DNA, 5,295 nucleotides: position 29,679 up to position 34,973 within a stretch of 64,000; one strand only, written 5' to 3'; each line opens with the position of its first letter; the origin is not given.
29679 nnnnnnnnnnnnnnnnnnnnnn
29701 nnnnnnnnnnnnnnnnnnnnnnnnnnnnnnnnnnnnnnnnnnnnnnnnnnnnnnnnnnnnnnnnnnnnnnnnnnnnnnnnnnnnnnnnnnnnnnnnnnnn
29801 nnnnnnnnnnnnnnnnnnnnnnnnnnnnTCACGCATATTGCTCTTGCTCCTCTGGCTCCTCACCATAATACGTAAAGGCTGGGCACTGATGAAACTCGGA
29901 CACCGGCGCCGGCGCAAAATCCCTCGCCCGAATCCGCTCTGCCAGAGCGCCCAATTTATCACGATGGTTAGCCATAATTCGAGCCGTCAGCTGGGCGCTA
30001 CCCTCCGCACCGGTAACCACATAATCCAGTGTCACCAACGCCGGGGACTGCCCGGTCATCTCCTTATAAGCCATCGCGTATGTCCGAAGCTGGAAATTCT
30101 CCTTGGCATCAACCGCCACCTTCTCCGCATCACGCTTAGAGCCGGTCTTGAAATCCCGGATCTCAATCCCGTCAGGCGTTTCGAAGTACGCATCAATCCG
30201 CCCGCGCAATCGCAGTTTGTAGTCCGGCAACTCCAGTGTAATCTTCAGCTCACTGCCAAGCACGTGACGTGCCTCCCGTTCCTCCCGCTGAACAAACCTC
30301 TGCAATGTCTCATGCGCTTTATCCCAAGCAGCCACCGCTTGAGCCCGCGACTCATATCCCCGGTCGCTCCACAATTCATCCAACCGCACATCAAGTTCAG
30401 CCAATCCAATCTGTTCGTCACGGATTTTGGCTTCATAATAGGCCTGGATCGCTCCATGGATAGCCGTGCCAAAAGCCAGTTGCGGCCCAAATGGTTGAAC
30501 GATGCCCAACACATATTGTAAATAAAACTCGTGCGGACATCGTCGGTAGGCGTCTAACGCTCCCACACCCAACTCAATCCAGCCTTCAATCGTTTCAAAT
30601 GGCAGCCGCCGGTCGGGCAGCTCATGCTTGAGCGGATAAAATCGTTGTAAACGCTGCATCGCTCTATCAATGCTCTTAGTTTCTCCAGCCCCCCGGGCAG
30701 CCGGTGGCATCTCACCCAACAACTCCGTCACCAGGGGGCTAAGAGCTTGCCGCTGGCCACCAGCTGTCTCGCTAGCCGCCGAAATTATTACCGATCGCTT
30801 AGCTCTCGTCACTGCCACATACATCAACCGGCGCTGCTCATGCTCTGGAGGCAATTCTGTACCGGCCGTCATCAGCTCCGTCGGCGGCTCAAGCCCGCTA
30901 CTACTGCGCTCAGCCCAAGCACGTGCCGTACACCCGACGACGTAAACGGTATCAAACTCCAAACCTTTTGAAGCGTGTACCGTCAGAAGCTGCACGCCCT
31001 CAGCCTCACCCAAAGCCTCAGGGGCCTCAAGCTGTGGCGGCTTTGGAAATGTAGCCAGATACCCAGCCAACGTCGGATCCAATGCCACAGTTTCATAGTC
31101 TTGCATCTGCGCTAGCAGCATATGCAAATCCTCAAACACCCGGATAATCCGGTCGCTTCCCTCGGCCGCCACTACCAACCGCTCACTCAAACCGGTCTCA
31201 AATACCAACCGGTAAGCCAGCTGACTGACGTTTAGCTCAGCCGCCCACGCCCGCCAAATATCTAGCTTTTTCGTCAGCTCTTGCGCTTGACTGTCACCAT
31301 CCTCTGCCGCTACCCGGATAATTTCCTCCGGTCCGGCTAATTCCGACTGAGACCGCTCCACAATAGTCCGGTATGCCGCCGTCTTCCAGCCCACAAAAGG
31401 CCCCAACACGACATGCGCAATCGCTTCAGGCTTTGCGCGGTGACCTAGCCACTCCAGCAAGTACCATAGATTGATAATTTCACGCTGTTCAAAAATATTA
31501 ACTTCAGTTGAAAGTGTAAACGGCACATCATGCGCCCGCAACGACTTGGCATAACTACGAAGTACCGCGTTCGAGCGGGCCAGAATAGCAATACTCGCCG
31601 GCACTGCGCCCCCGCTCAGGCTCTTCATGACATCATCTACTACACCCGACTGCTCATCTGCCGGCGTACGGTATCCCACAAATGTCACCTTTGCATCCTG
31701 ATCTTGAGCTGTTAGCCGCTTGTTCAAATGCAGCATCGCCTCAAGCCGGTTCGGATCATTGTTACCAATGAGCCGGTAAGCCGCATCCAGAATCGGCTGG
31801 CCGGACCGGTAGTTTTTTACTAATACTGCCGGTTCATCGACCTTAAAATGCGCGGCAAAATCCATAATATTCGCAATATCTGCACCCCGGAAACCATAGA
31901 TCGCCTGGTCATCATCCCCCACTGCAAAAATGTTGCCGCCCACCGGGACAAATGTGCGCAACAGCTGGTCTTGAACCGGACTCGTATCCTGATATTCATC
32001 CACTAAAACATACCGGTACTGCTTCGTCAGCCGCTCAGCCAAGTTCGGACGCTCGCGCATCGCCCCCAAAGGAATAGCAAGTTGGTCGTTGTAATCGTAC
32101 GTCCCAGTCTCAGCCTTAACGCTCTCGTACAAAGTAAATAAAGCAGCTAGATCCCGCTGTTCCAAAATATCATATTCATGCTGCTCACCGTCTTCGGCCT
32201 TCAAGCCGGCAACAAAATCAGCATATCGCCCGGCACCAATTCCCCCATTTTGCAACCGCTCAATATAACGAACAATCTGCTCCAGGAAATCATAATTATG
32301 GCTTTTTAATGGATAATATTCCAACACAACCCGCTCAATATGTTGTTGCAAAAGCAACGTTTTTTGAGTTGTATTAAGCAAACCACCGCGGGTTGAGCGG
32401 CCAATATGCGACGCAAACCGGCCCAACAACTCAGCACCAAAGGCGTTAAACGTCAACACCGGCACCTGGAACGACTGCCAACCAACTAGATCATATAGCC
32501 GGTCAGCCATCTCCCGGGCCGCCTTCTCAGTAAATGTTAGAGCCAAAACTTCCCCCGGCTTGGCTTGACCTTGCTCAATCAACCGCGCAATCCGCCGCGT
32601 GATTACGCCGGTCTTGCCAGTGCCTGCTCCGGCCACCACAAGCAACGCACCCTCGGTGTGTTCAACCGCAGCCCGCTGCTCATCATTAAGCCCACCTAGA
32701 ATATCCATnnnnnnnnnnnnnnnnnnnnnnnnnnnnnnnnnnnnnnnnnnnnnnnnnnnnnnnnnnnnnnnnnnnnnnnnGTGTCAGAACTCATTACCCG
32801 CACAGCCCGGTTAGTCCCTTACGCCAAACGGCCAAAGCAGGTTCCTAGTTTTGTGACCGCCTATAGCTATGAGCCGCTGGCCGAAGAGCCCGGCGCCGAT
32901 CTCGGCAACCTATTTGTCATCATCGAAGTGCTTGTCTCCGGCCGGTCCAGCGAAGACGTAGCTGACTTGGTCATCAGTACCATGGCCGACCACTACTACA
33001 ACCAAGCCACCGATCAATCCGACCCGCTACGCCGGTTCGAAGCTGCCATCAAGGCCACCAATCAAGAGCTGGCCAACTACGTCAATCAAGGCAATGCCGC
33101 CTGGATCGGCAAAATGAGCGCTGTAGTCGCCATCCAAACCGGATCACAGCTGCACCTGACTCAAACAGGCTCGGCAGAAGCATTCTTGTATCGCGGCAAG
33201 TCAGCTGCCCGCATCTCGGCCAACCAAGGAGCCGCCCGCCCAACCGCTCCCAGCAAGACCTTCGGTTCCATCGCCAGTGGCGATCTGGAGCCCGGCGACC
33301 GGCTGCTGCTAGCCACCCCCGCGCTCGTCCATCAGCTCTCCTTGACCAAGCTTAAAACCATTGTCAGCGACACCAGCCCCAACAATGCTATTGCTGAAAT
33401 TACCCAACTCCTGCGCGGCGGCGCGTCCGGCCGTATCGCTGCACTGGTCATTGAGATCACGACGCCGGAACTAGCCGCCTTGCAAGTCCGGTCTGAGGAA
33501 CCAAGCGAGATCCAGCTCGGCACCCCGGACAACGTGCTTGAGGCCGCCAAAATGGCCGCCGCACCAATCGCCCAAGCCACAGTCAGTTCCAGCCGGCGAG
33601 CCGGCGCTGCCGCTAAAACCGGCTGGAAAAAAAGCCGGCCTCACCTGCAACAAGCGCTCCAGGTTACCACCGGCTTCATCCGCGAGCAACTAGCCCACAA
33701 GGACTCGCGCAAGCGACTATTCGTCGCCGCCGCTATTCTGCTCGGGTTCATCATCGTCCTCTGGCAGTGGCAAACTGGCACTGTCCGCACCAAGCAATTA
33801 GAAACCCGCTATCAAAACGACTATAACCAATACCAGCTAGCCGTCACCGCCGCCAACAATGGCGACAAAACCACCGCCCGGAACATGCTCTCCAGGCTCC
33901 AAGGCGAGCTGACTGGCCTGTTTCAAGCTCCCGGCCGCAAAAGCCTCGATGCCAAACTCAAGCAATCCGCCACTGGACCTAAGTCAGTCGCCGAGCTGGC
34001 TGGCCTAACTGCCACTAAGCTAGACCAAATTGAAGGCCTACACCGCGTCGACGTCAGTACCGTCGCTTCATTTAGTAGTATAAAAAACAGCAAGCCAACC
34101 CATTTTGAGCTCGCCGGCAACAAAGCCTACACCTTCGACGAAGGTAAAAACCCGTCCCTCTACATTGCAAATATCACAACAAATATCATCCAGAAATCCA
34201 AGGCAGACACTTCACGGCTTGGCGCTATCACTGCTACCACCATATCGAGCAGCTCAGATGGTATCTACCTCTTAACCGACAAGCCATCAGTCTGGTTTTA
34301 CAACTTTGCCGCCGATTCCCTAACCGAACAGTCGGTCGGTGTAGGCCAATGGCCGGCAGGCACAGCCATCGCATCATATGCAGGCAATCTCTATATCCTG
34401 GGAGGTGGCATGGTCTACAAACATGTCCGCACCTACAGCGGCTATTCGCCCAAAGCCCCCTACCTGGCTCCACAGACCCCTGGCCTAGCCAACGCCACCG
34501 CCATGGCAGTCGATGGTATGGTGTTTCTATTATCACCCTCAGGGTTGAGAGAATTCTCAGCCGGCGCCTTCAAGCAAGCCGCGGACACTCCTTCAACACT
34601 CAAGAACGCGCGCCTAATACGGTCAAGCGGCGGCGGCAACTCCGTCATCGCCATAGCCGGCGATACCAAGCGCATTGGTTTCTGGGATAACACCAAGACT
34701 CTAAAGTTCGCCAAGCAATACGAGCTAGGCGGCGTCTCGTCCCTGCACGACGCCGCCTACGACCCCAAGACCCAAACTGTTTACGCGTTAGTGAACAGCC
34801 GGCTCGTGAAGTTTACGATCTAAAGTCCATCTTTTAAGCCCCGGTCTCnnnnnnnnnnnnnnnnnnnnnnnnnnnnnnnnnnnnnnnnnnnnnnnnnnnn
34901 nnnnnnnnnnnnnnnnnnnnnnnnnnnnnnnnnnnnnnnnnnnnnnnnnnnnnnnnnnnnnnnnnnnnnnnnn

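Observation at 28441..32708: Translationally coupled helicase-nuclease / SprT-like HExxH protease / unknown-protein operon ending at tRNA-Pro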

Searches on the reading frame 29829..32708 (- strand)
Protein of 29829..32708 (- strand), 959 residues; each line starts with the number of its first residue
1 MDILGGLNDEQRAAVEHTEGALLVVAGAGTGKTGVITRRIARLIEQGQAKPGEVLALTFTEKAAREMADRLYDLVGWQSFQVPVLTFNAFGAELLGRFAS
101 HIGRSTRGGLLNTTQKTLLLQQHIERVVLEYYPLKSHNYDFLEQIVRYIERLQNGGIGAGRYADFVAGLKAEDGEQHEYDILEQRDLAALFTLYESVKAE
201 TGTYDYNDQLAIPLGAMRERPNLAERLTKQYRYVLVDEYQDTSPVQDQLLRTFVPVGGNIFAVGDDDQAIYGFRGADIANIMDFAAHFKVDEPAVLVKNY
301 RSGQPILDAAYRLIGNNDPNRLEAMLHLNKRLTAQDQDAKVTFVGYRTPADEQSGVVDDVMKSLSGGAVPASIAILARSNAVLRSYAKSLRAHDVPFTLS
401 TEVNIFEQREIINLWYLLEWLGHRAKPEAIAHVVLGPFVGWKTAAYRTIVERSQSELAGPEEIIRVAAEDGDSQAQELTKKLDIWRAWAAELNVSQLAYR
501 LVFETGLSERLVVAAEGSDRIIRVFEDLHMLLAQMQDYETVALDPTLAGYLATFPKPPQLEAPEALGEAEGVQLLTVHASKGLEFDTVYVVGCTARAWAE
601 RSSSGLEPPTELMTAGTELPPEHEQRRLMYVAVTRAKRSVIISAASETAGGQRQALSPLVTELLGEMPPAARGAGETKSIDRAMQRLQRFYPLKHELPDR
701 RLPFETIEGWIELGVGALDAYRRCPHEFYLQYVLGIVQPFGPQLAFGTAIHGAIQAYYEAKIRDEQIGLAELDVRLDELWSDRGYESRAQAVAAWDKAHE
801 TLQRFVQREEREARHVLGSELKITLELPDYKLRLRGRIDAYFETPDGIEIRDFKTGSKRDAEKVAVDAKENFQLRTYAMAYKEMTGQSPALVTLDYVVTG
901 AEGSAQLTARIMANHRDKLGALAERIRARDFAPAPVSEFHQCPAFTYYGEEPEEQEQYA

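Call 6: search_protein_families(library=pfam, proteins=[window:29829-32708:-], max_evalue=1)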
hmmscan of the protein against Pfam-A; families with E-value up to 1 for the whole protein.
window:29829-32708:- (959 aa): 12 families
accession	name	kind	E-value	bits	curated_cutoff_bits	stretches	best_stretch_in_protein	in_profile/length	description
PF00580.27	UvrD-helicase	-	7.4e-65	219.8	23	1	7-288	1-270/271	UvrD/REP helicase N-terminal domain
PF13361.12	UvrD_C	-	3e-34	119.4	25.6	1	295-646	2-349/350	UvrD-like helicase C-terminal domain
PF12705.13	PDDEXK_1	-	1.5e-28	100.9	22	1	715-943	4-241/247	PD-(D/E)XK nuclease superfamily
PF13245.12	AAA_19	-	3.2e-21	76.3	25.1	1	11-274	1-134/134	AAA domain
PF13538.12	UvrD_C_2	-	8.6e-11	42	27.4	2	613-642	20-51/52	UvrD-like helicase C-terminal domain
PF13604.12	AAA_30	-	2.6e-08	34.3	27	1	7-70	2-65/191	AAA domain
PF01443.25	Viral_helicase1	-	0.0005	20.4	21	1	564-642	169-226/228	Viral superfamily 1 RNA helicase core domain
PF10926.14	DUF2800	-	0.00085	19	21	1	816-881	102-160/368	Protein of unknown function (DUF2800)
PF13086.12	AAA_11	-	0.011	16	27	1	7-73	2-74/257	AAA domain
PF04851.21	ResIII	-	0.028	14.8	22.5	1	14-68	18-70/164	Type III restriction enzyme, res subunit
PF13401.12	AAA_22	-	0.03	15.1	27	1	17-131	3-82/130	AAA domain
PF00270.35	DEAD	-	0.069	13.3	26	1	10-78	3-72/167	DEAD/DEAH box helicase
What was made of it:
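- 29829..32708 (-): 959-aa helicase-nuclease. PcrA/UvrD-type SF1 motor (res 7-646, window 30771-32690) plus a C-terminal RecB/AdnB-type PD-(D/E)xK nuclease (res 715-943, window 29880-30566). Pfam UvrD-helicase 7e-65, UvrD_C 3e-34, PDDEXK_1 1.5e-28 (call 6).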

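Call 7: search_protein_families(library=ncbifam, proteins=[window:29829-32708:-], max_evalue=1)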
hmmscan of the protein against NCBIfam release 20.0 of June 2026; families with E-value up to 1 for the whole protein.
window:29829-32708:- (959 aa): 23 families
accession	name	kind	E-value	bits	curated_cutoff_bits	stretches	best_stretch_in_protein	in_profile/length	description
TIGR01073.1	pcrA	equivalog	4.4e-88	296.4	911.2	1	4-669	2-633/725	DNA helicase PcrA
TIGR01074.1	rep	equivalog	9.5e-76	255.5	951.45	1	7-669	2-635/668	DNA helicase Rep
NF008743.0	PRK11773.1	equivalog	3.7e-75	253.7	965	1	3-647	6-617/720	DNA helicase II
TIGR01075.1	uvrD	equivalog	6.8e-73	246.1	1144.45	1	3-648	1-613/715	DNA helicase II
NF008172.0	PRK10919.1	equivalog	1.7e-57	195.1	1168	1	7-648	3-615/673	DNA helicase Rep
TIGR00609.1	recB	equivalog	7.6e-49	166.7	696.05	3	193-331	332-473/1175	exodeoxyribonuclease V subunit beta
NF008276.0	PRK11054.1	equivalog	1.4e-47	162.6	543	3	7-96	197-284/684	DNA helicase IV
TIGR02785.1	addA_Gpos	equivalog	3.5e-41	141.1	707.65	4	191-310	345-476/1234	helicase-exonuclease AddAB subunit AddA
NF010485.0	PRK13909.1-2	equivalog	6.2e-37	127.3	650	3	225-441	326-541/909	RecB-like helicase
TIGR02784.1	addA_alphas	equivalog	6.3e-36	124.2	860.75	4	10-75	2-65/1138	double-strand break repair helicase AddA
NF010487.0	PRK13909.1-4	equivalog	1.3e-25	89.8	759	3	226-408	323-513/924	RecB-like helicase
NF008128.0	PRK10876.1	equivalog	2e-15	55.5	1697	2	202-343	347-491/1181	exodeoxyribonuclease V subunit beta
NF010484.0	PRK13909.1-1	equivalog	2.7e-13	48.6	1074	2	23-74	9-59/945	RecB-like helicase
NF010486.0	PRK13909.1-3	equivalog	3e-12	45.4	1109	2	20-73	6-58/921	RecB-like helicase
NF041464.1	HelD_BACSU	equivalog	1.2e-11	43.3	419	1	227-318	543-634/779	RNA polymerase recycling motor HelD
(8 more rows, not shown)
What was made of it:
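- On AddA / RecB / AdnB helicase-nuclease: addA_Gpos 141 vs 708 bits, recB 167 vs 696, pcrA 296 vs 911, uvrD 246 vs 1144 (call 7).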

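Call 55: search_solved_structures(query=window:29829-32708:-, max_evalue=1e-10)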
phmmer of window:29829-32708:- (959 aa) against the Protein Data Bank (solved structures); distinct sequences matched with E-value up to 1e-10: 15.
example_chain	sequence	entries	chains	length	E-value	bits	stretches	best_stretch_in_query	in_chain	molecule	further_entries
1pjr_A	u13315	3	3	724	4.5e-57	197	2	194-668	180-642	PCRA | ATP-DEPENDENT HELICASE PCRA | HELICASE PCRA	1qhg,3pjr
4c2u_A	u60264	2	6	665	2.6e-52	181.2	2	185-647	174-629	DNA HELICASE II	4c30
4c2t_A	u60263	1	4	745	4.2e-52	180.6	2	185-647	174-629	DNA HELICASE II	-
3lfu_A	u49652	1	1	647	8.1e-50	173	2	190-649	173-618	DNA helicase II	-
2is1_A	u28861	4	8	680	2.2e-49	171.6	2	190-668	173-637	DNA helicase II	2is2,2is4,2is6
9dci_A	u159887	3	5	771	2e-47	165.1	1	3-658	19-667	ATP-dependent DNA helicase UvrD1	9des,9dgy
2pjr_A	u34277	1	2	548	1.7e-44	155.4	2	194-552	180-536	PROTEIN (HELICASE PCRA)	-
1uaa_A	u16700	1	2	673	2e-44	155.2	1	7-669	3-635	PROTEIN (ATP-DEPENDENT DNA HELICASE REP.)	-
6ppu_B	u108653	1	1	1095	3.4e-32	114.7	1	187-473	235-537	UvrD/REP helicase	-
7sjr_B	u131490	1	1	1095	1e-31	113.1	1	187-473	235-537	DNA helicase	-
6ppr_B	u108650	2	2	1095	3.8e-31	111.2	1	187-473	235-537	UvrD/REP helicase | DNA 3'-5' helicase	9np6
6ppj_B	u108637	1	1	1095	3.1e-28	101.6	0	187-291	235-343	UvrD/REP helicase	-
1qhh_A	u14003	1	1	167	3.2e-21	78.4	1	3-121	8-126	PROTEIN (PCRA (SUBUNIT))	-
1qhh_B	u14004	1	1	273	1.5e-19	72.8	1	197-419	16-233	PROTEIN (PCRA (SUBUNIT))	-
3u44_A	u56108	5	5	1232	1.6e-19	72.7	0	218-310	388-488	ATP-dependent helicase/nuclease subunit A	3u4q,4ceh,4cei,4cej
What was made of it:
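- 29829..32708 (-): Best PDB sequence relatives of the motor: PcrA 4.5e-57, UvrD 2.6e-52, AdnB 3e-32, AddA 1.6e-19 (call 55).
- Closest known: AdnAB / AddAB / RecBCD helicase-nucleases. Different: The motor is much closer to PcrA/UvrD than to AdnB or AddA (call 55).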

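Call 56: search_protein_families(library=padloc, proteins=[window:29829-32708:-], max_evalue=0.01)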
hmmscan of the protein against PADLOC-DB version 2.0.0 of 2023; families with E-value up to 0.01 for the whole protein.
window:29829-32708:- (959 aa): 61 families (the best 25 are shown)
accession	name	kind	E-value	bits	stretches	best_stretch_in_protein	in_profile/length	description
PDLC00114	GajB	-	5.1e-82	274.4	1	4-654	5-621/635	UrvD helicase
PDLC03802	RTasHel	-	1.7e-64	216.8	2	7-417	6-360/675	DRT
PDLC00132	GajB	-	2.8e-60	202.6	1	7-644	4-600/625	UrvD helicase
PDLC00117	GajB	-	6.8e-57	191.3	3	183-412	171-392/604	UrvD helicase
PDLC00103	GajB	-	9.7e-47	158.2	2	8-414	18-392/612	UrvD helicase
PDLC00127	GajB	-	2.3e-41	140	2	5-419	7-386/594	UrvD helicase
PDLC00123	GajB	-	7.9e-39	131.7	3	217-393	163-328/540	UrvD helicase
PDLC00130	GajB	-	1.9e-37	126.8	2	7-397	4-363/589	UrvD helicase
PDLC00129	GajB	-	2.2e-34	117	1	22-321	28-316/594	UrvD helicase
PDLC00112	GajB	-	3.4e-34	116.4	3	202-313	180-294/581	UrvD helicase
PDLC00122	GajB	-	2.8e-33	113.6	2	225-406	157-321/502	UrvD helicase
PDLC00134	GajB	-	6.1e-32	109.2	1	8-391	18-367/431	UrvD helicase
PDLC00110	GajB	-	1.2e-31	108.1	2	8-341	47-387/725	UrvD helicase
PDLC00104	GajB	-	1.6e-31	107.7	2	10-393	6-318/574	UrvD helicase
PDLC00136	GajB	-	4.7e-31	106.3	3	217-364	193-330/570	UrvD helicase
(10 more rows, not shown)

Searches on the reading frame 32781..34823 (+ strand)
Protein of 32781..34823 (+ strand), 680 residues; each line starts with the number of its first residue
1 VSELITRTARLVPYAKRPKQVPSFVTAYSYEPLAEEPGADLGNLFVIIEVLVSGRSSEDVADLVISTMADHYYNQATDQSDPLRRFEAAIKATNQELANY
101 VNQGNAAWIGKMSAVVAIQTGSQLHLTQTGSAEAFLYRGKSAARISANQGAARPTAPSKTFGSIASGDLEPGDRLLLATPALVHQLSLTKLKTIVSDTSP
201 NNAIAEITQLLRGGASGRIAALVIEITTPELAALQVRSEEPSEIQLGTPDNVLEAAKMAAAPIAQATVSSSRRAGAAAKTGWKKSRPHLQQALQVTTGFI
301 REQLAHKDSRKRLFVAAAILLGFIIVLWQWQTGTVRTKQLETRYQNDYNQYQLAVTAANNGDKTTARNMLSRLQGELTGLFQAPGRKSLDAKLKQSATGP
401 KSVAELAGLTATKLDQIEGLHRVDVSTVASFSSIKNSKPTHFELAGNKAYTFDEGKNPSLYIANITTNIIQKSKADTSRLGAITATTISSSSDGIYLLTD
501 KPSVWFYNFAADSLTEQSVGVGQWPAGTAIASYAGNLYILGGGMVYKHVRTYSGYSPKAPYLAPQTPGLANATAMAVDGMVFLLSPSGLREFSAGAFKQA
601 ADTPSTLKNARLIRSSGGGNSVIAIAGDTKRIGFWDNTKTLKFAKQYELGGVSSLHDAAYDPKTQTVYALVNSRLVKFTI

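Call 9: search_protein_families(library=pfam, proteins=[window:32781-34823:+], max_evalue=0.001)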
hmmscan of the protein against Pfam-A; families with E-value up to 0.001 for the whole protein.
window:32781-34823:+ (680 aa): 0 families

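Call 14: search_protein_families(library=pfam, proteins=[window:32781-34823:+], max_evalue=10)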
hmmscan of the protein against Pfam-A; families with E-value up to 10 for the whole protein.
window:32781-34823:+ (680 aa): 1 family
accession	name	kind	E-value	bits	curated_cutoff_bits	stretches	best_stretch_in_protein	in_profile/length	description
PF00481.26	PP2C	-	0.17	12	20.3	1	54-149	42-140/255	Protein phosphatase 2C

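Call 56: search_protein_families(library=padloc, proteins=[window:32781-34823:+], max_evalue=0.01)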
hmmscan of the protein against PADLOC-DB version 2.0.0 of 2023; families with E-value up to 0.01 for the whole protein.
window:32781-34823:+ (680 aa): 0 families
